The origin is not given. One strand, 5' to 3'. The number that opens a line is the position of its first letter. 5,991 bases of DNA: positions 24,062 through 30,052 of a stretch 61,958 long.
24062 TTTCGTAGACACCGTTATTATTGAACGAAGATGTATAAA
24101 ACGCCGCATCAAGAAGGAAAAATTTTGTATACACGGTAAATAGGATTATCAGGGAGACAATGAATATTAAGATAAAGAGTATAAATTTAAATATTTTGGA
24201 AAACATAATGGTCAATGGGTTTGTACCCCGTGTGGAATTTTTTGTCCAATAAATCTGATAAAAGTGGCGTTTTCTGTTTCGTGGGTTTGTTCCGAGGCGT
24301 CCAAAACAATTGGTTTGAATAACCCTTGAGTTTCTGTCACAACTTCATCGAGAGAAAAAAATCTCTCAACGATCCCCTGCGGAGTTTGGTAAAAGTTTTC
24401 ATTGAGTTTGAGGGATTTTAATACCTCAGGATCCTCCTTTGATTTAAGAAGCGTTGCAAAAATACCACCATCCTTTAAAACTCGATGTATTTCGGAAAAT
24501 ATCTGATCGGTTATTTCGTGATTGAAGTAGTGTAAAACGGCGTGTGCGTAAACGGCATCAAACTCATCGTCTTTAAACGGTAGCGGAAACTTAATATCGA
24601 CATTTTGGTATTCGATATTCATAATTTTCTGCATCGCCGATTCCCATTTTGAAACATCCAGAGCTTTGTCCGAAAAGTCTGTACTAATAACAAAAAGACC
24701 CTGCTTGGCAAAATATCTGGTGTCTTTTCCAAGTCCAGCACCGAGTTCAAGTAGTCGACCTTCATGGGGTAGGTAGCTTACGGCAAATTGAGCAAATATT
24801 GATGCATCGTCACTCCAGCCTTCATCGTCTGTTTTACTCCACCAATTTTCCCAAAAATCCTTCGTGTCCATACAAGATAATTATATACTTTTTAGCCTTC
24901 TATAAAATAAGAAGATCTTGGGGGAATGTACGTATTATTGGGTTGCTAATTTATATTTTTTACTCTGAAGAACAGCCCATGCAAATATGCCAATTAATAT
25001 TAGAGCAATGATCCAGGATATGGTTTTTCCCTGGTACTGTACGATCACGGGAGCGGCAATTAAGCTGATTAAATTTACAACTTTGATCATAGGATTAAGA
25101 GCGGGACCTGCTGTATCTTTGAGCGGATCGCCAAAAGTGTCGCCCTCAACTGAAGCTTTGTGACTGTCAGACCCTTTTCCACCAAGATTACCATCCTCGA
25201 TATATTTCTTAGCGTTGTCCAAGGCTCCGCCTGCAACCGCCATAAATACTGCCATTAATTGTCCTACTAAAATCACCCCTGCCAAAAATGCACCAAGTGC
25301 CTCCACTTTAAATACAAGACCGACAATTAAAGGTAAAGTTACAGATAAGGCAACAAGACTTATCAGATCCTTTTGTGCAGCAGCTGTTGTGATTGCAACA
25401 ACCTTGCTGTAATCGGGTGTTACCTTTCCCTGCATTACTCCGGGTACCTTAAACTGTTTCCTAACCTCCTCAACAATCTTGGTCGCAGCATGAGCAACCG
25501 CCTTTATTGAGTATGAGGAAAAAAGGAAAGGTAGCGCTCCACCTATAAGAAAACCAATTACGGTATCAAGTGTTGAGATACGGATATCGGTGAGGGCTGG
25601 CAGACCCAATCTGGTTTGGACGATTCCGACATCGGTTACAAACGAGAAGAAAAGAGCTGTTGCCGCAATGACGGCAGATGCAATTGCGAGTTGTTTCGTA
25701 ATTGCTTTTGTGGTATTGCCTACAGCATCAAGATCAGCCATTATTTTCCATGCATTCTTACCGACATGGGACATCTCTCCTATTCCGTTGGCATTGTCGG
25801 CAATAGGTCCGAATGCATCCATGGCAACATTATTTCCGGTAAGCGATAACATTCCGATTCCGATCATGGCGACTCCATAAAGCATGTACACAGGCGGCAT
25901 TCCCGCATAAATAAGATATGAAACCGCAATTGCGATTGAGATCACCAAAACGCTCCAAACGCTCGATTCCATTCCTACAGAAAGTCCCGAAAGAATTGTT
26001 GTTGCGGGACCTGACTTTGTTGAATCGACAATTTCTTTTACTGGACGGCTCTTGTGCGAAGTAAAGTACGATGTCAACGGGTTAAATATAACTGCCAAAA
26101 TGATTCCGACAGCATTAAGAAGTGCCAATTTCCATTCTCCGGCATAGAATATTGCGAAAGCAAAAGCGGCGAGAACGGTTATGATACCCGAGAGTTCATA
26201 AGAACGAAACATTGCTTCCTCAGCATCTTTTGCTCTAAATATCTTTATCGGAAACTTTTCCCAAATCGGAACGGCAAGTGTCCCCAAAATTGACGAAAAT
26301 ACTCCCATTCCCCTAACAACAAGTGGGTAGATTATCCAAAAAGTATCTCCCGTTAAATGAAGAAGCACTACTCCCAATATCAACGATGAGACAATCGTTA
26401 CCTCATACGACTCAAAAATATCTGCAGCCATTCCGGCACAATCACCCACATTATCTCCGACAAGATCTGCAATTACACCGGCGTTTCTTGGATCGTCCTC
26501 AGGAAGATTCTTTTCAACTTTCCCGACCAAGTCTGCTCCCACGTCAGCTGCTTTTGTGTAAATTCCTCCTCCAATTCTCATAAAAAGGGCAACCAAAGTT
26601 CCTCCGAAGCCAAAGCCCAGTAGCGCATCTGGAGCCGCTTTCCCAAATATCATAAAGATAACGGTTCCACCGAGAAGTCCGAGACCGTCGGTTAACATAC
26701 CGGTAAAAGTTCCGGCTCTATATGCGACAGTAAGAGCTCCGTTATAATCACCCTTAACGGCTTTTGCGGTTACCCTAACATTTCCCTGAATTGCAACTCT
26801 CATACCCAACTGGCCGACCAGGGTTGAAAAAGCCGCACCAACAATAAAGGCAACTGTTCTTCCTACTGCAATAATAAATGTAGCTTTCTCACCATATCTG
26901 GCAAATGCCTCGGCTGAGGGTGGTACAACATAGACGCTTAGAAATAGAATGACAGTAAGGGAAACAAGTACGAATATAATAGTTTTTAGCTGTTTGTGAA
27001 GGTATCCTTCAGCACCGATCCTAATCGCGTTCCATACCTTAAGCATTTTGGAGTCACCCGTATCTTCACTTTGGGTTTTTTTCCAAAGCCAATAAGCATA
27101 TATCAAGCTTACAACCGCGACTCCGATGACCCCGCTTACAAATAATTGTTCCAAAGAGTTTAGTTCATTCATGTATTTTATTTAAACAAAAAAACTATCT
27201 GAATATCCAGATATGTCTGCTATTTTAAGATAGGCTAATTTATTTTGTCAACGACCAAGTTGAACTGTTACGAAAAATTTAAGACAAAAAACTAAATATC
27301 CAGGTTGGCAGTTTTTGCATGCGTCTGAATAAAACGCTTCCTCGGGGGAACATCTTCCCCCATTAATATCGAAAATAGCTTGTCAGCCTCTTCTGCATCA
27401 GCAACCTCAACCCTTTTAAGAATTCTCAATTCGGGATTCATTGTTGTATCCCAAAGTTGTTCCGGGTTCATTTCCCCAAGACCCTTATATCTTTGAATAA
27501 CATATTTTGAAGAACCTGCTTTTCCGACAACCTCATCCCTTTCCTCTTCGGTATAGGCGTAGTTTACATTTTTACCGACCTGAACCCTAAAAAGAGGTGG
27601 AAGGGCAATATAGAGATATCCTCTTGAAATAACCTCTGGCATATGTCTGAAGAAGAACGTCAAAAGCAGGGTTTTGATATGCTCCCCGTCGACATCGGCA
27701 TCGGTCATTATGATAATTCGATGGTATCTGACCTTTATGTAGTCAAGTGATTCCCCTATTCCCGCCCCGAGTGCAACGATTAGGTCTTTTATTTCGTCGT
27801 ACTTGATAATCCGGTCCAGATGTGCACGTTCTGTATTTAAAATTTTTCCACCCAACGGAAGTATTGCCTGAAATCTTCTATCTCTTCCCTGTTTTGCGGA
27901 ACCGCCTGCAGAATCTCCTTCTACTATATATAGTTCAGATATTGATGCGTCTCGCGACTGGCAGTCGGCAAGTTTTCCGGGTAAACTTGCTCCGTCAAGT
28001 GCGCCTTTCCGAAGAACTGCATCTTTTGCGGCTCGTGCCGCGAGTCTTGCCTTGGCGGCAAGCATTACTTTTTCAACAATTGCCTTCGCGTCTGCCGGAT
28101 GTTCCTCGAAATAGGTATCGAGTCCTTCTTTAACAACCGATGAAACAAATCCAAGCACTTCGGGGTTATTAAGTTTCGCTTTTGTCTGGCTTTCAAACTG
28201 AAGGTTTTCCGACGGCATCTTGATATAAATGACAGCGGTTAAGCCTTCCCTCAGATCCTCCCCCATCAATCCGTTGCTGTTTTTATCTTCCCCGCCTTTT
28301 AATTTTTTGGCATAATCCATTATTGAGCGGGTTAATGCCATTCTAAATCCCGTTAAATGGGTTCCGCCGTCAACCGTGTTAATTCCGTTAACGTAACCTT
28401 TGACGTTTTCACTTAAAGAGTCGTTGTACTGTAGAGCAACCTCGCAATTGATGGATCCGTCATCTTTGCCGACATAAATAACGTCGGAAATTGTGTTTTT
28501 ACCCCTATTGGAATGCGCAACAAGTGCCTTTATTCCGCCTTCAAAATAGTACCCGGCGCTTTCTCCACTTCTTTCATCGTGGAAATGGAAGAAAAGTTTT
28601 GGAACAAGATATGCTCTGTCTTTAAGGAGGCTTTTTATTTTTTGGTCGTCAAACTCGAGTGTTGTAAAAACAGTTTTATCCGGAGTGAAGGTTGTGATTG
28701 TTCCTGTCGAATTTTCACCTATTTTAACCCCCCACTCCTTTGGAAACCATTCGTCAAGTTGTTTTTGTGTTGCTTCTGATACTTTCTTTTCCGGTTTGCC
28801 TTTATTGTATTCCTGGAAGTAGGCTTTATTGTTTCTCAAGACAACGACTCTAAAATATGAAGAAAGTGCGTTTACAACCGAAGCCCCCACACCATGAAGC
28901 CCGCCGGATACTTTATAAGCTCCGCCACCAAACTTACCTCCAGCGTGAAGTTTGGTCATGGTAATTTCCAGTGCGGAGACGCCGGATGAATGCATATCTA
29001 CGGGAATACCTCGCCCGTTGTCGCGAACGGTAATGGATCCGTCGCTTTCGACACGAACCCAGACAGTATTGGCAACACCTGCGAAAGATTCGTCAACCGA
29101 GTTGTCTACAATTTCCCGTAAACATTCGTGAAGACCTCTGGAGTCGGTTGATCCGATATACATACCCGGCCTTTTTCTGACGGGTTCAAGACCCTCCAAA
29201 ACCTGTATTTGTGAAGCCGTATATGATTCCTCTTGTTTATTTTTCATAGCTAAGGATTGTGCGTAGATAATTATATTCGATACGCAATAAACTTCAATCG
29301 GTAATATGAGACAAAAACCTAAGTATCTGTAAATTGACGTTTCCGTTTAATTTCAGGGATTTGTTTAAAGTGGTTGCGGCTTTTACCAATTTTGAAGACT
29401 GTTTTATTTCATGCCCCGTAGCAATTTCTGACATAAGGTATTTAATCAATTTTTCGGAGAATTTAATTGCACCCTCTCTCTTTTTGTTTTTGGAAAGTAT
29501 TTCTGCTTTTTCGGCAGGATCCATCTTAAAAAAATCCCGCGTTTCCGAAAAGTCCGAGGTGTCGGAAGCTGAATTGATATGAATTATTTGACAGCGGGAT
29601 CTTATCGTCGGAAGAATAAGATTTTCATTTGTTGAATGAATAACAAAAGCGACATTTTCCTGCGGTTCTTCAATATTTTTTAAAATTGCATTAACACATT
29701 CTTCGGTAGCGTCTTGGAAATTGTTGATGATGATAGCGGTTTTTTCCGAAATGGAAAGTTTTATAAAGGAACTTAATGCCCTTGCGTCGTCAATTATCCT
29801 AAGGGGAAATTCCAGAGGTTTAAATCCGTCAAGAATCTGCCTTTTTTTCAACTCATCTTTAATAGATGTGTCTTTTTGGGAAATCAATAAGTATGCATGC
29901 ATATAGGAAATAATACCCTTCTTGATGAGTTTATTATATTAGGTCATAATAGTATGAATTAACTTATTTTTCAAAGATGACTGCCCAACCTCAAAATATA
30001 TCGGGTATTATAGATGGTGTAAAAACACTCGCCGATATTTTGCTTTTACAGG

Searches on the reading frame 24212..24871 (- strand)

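Call 19: search_protein_families(library=pfam, proteins=[window:24212-24871:-], max_evalue=0.001)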
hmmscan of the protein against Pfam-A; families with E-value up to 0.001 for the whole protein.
window:24212-24871:- (219 aa): 11 families
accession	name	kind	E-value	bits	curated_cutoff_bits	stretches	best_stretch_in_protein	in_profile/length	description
PF08241.18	Methyltransf_11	-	3.3e-19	69.7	21.2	1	41-139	1-94/95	Methyltransferase domain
PF13649.12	Methyltransf_25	-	7.6e-18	65.4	27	1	41-136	2-97/97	Methyltransferase domain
PF13847.12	Methyltransf_31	-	5.6e-14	52.5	27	1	39-163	6-131/145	Methyltransferase domain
PF08242.18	Methyltransf_12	-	4.9e-13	50.1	30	1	41-138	1-98/98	Methyltransferase domain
PF13489.12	Methyltransf_23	-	4.8e-08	33.4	27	1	30-140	16-116/164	Methyltransferase domain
PF05724.17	TPMT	-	2.3e-06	27.9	26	1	3-139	2-154/218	Thiopurine S-methyltransferase (TPMT)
PF01209.24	Ubie_methyltran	-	2.8e-06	27.3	20.1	1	60-151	74-162/233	ubiE/COQ5 methyltransferase family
PF06080.18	DUF938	-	4.3e-05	23.8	27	1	32-139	20-136/202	Protein of unknown function (DUF938)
PF02353.26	CMAS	-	0.00015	21.6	27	1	39-161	65-185/273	Mycolic acid cyclopropane synthetase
PF03848.20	TehB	-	0.00024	21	20.4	1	37-137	31-129/193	Tellurite resistance protein TehB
PF01739.24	CheR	-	0.00048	20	27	1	85-137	119-170/195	CheR methyltransferase, SAM binding domain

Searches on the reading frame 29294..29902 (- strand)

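Call 19: search_protein_families(library=pfam, proteins=[window:29294-29902:-], max_evalue=0.001)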
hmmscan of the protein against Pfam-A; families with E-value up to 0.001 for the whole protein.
window:29294-29902:- (202 aa): 1 family
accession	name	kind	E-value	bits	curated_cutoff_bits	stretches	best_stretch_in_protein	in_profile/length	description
PF13177.12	DNA_pol3_delta2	-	7.3e-18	65.5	27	1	38-111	84-159/161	DNA polymerase III, delta subunit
